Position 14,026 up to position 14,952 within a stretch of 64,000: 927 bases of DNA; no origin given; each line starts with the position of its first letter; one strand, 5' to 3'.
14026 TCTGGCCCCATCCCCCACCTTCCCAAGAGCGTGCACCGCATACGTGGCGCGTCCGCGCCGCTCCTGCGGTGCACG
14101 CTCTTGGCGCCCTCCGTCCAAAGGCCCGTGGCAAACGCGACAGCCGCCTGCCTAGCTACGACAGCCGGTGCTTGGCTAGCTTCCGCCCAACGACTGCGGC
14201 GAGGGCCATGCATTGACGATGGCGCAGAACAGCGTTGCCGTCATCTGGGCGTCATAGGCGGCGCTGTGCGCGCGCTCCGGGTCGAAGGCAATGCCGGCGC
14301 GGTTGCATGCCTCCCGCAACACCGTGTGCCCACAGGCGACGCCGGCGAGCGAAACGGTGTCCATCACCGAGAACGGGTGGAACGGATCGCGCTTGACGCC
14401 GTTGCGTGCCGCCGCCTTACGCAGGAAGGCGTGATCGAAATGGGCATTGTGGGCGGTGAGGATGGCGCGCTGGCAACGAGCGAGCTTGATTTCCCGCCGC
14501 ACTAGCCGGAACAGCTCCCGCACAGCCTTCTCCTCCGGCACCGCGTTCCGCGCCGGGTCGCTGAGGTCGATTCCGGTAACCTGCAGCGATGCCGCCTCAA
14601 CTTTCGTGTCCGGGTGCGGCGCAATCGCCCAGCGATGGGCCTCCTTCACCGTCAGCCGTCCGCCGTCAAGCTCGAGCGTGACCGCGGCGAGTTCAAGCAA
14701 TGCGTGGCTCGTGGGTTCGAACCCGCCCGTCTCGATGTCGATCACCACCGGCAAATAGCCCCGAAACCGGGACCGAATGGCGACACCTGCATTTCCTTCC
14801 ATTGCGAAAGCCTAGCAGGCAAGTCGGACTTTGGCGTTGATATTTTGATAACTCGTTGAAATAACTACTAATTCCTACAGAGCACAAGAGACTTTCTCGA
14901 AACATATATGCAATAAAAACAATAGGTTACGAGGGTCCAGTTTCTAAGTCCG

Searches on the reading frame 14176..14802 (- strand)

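Call 71: search_protein_families(library=pfam, proteins=[window:14176-14802:-], max_evalue=0.0001)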
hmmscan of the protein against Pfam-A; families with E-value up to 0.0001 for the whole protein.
window:14176-14802:- (208 aa): 2 families
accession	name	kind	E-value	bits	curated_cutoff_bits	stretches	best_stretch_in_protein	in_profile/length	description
PF00929.31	RNase_T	-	2.7e-18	67.5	24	1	19-192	1-164/164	Exonuclease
PF16473.11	Rv2179c-like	-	3.4e-07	30.6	27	1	19-195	3-176/177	3'-5' exoribonuclease Rv2179c-like domain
